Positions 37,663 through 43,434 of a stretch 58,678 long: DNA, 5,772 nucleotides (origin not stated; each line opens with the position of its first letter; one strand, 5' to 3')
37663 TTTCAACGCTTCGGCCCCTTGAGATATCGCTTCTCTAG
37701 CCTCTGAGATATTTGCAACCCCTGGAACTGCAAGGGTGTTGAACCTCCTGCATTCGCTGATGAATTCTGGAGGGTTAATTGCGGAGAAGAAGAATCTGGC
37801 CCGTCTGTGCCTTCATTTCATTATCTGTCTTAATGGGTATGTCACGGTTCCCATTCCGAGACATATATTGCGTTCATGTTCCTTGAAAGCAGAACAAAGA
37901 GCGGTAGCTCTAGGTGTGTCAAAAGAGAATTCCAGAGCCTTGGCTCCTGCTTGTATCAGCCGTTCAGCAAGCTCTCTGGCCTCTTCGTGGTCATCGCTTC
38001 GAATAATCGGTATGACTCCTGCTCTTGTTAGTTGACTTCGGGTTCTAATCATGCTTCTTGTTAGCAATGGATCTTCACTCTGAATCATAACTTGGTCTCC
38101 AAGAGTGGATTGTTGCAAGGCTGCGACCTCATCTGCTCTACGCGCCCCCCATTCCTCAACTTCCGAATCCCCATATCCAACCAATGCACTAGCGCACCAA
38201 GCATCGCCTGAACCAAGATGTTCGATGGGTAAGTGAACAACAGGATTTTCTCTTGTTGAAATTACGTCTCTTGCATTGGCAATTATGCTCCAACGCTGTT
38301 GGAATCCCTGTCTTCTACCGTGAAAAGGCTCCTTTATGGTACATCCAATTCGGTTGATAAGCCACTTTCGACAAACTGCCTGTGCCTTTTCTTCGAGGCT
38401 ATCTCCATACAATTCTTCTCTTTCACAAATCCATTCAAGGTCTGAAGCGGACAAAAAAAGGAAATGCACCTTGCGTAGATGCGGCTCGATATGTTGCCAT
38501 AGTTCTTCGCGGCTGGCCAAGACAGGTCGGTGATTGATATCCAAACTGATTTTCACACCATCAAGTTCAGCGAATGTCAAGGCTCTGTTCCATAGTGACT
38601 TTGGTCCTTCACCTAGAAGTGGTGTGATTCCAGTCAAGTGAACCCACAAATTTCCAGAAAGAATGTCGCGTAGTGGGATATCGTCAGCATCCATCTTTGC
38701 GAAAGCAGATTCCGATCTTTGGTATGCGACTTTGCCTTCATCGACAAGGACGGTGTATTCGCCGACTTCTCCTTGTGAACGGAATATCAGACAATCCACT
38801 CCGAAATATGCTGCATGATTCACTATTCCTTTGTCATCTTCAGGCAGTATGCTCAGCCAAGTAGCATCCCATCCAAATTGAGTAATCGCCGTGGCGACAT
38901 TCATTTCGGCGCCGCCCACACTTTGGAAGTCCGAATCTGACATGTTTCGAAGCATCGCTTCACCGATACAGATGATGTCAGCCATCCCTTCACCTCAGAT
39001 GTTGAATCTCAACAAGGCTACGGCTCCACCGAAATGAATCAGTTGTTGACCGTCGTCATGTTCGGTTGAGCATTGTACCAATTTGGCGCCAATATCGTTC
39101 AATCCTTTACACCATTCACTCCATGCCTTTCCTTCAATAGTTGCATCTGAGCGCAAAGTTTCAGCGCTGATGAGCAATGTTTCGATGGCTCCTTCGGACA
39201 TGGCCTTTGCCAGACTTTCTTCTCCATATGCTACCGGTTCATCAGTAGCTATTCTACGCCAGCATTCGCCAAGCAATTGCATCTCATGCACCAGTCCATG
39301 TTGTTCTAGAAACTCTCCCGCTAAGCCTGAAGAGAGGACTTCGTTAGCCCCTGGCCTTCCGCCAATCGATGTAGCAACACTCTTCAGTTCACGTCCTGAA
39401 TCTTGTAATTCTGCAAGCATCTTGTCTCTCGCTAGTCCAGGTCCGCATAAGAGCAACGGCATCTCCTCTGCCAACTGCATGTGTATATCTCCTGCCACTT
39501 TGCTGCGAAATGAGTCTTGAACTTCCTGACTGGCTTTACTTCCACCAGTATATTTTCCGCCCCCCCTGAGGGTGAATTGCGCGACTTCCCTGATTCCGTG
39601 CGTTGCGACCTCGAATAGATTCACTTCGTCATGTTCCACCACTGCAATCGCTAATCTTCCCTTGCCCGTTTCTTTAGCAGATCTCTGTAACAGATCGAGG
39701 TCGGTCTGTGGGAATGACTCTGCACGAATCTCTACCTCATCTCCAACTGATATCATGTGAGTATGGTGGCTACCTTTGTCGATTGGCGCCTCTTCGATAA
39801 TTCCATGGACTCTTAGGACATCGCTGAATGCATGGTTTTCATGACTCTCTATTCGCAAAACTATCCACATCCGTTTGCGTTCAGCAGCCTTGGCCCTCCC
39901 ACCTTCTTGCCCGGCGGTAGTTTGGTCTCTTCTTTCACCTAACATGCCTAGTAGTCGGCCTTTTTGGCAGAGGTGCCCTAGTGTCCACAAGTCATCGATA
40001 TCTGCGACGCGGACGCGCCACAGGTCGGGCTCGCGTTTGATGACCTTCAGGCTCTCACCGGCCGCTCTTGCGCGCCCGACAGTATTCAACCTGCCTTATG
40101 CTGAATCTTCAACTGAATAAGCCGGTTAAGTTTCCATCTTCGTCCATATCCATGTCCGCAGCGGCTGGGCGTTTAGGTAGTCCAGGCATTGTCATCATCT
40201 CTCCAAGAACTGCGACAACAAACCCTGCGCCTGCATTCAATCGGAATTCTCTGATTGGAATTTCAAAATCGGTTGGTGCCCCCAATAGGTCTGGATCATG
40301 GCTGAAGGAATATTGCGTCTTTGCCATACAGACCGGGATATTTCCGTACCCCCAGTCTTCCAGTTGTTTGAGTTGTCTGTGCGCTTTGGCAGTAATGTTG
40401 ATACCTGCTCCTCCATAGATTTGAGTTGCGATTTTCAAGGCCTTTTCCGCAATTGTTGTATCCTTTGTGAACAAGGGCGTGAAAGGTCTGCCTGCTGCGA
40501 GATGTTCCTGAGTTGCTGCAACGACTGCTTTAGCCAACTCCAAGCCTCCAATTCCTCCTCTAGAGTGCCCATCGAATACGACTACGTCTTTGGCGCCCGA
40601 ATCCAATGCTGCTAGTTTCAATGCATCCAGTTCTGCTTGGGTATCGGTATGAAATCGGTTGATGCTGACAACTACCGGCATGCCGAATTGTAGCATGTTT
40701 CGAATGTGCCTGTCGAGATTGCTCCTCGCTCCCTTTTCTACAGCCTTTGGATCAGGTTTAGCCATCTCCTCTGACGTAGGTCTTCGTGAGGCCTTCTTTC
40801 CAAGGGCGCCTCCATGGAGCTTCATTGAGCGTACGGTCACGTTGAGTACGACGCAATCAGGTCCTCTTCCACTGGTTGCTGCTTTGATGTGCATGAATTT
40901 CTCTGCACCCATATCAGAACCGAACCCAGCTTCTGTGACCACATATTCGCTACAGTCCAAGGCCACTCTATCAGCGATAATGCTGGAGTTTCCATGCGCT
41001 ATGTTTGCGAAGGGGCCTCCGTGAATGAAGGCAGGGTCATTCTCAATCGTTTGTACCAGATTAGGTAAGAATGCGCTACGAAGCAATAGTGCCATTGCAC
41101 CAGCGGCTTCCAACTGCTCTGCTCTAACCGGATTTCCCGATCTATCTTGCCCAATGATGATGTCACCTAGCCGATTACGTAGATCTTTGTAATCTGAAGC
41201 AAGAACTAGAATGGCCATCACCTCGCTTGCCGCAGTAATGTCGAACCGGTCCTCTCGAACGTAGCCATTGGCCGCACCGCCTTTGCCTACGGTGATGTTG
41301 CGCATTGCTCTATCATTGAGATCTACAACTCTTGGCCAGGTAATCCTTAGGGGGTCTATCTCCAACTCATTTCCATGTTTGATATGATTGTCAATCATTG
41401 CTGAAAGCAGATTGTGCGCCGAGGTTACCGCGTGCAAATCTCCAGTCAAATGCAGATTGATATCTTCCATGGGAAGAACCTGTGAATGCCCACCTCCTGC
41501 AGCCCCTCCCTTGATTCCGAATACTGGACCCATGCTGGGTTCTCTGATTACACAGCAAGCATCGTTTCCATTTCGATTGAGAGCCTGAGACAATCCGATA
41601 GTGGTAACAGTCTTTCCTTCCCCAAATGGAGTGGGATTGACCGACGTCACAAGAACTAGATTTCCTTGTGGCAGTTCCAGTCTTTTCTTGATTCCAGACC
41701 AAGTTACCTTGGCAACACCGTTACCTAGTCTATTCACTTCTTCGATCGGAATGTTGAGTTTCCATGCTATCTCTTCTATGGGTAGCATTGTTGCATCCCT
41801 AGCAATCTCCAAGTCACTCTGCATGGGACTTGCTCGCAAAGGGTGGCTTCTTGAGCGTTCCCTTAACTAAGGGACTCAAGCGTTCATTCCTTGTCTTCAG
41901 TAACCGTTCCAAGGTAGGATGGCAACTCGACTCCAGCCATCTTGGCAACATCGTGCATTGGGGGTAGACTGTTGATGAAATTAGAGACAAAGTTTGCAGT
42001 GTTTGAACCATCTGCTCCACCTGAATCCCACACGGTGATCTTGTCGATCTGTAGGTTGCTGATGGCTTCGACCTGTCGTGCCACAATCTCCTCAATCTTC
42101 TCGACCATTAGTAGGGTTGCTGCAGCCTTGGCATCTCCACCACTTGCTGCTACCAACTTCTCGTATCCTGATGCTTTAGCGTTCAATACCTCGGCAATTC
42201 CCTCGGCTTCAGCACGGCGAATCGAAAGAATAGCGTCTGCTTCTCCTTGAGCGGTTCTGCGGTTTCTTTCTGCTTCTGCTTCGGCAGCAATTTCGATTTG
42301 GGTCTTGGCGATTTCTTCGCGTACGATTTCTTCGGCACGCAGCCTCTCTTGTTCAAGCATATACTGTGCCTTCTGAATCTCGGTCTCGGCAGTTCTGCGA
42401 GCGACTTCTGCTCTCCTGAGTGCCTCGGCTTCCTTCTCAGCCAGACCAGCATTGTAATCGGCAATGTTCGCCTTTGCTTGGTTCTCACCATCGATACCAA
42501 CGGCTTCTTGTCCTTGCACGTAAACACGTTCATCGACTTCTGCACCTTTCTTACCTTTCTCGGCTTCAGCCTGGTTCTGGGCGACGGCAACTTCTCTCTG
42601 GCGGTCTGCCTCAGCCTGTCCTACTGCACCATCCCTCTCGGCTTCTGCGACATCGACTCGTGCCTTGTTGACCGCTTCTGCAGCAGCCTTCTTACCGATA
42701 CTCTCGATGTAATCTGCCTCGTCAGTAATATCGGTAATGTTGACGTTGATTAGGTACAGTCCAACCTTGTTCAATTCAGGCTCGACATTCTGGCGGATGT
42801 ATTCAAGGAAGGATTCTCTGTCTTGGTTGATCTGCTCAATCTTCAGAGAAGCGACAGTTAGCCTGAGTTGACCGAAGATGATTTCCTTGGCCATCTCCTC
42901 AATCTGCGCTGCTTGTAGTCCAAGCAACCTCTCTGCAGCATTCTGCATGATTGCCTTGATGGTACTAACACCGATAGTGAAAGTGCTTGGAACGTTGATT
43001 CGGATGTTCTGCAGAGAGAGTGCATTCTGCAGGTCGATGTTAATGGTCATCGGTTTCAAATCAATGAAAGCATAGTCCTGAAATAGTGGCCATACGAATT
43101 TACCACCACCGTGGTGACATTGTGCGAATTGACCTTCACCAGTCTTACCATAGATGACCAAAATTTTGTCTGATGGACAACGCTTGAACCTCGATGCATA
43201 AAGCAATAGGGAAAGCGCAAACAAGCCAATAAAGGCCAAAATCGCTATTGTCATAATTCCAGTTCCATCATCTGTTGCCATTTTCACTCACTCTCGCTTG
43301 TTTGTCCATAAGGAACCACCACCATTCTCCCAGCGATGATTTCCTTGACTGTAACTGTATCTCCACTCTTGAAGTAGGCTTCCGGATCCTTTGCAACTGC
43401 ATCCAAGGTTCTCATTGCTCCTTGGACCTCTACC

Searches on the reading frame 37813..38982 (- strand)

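Call 50: search_protein_families(library=pfam, proteins=[window:37813-38982:-], max_evalue=0.001)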
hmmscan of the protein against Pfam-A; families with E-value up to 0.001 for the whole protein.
window:37813-38982:- (389 aa): 2 families
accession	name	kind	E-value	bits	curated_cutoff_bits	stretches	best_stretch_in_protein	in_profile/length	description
PF00294.29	PfkB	-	1.9e-09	37.8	25.8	1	20-203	33-212/302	pfkB family carbohydrate kinase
PF01081.25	Aldolase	-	4.5e-08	33.2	27.8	1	316-381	3-68/196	KDPG and KHG aldolase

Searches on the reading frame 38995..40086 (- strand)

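Call 50: search_protein_families(library=pfam, proteins=[window:38995-40086:-], max_evalue=0.001)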
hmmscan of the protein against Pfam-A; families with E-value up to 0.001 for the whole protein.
window:38995-40086:- (363 aa): 2 families
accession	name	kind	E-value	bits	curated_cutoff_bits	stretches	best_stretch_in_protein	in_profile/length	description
PF03465.20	eRF1_3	-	3.2e-17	63.4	25.8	1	266-363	2-106/106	eRF1 domain 3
PF03463.20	eRF1_1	-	6.3e-13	49.2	23.8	1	17-135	10-121/123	eRF1 domain 1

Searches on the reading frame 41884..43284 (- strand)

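Call 50: search_protein_families(library=pfam, proteins=[window:41884-43284:-], max_evalue=0.001)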
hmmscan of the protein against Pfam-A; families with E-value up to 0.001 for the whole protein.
window:41884-43284:- (466 aa): 2 families
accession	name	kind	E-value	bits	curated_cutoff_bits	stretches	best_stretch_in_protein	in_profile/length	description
PF01145.31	Band_7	-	2.9e-32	112.6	23.6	1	38-217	5-176/176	SPFH domain / Band 7 family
PF15975.10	Flot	-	7.5e-07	29.7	27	1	337-430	1-84/124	Flotillin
